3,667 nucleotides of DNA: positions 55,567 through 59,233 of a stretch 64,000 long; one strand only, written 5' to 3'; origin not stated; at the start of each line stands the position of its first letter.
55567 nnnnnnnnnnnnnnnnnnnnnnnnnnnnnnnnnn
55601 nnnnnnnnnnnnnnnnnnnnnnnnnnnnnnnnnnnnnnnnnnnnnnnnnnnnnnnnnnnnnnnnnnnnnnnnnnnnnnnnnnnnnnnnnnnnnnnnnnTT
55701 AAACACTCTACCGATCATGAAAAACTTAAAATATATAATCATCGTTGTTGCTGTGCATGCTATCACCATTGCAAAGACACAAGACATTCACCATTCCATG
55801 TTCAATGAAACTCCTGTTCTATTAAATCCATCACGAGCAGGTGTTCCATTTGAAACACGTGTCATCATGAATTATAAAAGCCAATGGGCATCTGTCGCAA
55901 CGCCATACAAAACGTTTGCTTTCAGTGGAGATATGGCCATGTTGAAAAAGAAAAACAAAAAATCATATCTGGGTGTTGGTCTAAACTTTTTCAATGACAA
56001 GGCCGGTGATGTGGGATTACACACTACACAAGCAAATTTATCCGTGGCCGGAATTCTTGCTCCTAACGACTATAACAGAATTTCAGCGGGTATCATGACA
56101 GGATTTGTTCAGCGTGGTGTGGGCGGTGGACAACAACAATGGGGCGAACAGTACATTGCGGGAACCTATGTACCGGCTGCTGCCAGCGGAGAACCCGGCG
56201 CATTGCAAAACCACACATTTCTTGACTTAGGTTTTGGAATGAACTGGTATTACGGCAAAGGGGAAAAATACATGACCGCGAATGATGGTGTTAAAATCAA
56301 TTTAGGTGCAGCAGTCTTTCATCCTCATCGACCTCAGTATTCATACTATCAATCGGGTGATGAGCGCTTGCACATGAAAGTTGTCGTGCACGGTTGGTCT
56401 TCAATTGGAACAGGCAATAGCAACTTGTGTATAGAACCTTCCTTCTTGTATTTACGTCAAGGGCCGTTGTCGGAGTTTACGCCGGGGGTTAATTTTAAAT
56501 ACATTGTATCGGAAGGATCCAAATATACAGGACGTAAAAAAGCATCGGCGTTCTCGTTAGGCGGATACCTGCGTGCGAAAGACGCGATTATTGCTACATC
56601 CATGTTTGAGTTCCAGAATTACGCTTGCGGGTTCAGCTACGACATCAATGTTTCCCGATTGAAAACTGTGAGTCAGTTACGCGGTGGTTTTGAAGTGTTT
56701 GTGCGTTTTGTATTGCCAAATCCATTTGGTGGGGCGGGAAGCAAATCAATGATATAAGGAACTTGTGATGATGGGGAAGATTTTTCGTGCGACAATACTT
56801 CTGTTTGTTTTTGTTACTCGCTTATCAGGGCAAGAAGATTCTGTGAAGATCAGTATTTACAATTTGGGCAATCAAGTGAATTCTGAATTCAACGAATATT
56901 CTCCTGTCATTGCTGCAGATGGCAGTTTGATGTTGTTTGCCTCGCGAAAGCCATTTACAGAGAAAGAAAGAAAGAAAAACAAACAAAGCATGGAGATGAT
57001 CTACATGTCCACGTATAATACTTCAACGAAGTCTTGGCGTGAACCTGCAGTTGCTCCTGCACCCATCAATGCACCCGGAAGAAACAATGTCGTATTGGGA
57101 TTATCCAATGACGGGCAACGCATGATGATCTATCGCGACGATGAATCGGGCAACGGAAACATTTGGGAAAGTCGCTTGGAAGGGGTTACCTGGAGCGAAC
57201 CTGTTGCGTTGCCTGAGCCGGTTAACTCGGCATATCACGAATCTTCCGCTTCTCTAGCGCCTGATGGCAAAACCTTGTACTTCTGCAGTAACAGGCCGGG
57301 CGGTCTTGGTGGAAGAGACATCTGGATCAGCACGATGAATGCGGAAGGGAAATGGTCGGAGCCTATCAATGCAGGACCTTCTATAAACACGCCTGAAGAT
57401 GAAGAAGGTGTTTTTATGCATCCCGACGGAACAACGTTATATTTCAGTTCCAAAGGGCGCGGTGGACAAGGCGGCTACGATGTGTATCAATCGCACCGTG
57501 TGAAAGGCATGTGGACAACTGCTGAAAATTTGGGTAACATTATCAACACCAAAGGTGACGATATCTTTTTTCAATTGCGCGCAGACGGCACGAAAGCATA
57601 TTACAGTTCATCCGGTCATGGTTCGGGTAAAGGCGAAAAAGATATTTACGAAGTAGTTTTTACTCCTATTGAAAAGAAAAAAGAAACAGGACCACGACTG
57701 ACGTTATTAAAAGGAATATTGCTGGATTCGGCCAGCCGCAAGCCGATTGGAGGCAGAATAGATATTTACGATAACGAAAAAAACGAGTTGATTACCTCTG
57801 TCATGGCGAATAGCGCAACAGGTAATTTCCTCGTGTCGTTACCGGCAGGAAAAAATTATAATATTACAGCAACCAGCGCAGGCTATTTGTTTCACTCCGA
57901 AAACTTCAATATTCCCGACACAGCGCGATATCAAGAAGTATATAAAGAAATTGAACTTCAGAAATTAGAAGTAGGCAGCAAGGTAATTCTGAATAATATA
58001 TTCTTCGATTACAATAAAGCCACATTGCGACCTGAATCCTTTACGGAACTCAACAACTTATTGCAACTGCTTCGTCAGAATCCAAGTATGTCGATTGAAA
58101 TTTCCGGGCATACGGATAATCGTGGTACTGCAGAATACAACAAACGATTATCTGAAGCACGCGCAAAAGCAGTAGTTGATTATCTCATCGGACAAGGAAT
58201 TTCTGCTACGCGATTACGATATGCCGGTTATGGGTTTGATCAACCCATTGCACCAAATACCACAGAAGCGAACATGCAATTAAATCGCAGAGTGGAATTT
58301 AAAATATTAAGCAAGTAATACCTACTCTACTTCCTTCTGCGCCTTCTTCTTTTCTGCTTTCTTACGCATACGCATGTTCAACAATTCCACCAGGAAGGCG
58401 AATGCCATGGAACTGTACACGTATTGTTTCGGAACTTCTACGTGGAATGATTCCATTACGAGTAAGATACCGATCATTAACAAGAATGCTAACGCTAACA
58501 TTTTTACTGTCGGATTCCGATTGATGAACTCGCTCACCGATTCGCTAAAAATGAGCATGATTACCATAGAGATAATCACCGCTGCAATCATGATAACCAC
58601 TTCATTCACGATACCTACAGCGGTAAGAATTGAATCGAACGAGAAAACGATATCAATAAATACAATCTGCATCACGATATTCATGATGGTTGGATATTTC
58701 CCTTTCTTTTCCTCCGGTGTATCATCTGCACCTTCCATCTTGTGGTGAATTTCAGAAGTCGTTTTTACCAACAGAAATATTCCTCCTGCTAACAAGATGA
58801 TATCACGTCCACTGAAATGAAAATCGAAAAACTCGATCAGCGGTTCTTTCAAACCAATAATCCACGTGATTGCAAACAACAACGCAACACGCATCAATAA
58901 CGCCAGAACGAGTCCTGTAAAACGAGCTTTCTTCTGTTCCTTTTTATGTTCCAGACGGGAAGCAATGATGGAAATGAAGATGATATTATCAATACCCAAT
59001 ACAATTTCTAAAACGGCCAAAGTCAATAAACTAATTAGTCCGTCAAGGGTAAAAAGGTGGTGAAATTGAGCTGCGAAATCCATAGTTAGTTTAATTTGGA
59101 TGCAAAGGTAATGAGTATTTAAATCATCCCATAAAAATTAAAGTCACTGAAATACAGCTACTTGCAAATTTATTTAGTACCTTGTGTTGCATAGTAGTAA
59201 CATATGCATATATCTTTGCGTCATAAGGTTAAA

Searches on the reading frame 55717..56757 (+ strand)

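Call 92: search_protein_families(library=pfam, proteins=[window:55717-56757:+], max_evalue=0.001)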
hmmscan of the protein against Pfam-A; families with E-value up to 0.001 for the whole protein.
window:55717-56757:+ (346 aa): 1 family
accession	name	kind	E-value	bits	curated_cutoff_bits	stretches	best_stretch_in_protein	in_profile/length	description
PF11751.14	PorP_SprF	-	3.9e-33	115.6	22.3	1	20-331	3-273/273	Type IX secretion system membrane protein PorP/SprF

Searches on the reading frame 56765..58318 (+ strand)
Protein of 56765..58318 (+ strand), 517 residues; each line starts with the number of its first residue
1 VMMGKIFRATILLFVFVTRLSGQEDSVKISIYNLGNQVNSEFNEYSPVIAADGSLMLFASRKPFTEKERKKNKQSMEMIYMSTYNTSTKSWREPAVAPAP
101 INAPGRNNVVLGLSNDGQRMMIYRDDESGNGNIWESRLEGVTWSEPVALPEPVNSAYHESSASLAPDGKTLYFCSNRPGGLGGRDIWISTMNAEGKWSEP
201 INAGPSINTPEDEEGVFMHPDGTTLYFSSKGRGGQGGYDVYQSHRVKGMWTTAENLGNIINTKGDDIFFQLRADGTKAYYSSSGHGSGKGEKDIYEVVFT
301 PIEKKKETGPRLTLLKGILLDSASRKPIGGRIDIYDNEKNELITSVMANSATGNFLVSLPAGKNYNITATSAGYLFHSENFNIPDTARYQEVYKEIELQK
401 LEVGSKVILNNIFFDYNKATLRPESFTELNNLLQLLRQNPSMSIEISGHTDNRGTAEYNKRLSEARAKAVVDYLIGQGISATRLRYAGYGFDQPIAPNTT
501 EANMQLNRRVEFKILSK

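Call 13: search_protein_families(library=pfam, proteins=[window:56765-58318:+], max_evalue=0.01)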
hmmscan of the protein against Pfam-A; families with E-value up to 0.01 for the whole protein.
window:56765-58318:+ (517 aa): 4 families
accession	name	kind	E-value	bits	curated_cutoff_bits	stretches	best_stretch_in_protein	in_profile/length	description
PF07676.18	PD40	-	2.4e-32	110.6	20.9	4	150-188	2-38/38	WD40-like Beta Propeller Repeat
PF00691.25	OmpA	-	7.2e-22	78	27.2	1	413-508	1-98/98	OmpA family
PF05359.17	DUF748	-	0.00064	18.3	50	0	404-453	873-922/1037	Domain of Unknown Function (DUF748)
PF13088.12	BNR_2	-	0.0024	17.7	31.4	1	46-196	115-246/277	BNR repeat-like domain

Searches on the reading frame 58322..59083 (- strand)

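Call 13: search_protein_families(library=pfam, proteins=[window:58322-59083:-], max_evalue=0.01)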
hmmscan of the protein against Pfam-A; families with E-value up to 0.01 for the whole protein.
window:58322-59083:- (253 aa): 2 families
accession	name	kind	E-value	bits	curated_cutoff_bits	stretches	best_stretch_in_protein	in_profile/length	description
PF03741.22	TerC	-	1.1e-46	159.2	27.8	1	21-211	2-177/178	Integral membrane protein TerC family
PF00344.25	SecY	-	0.0076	16.1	32.2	0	46-223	32-160/306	SecY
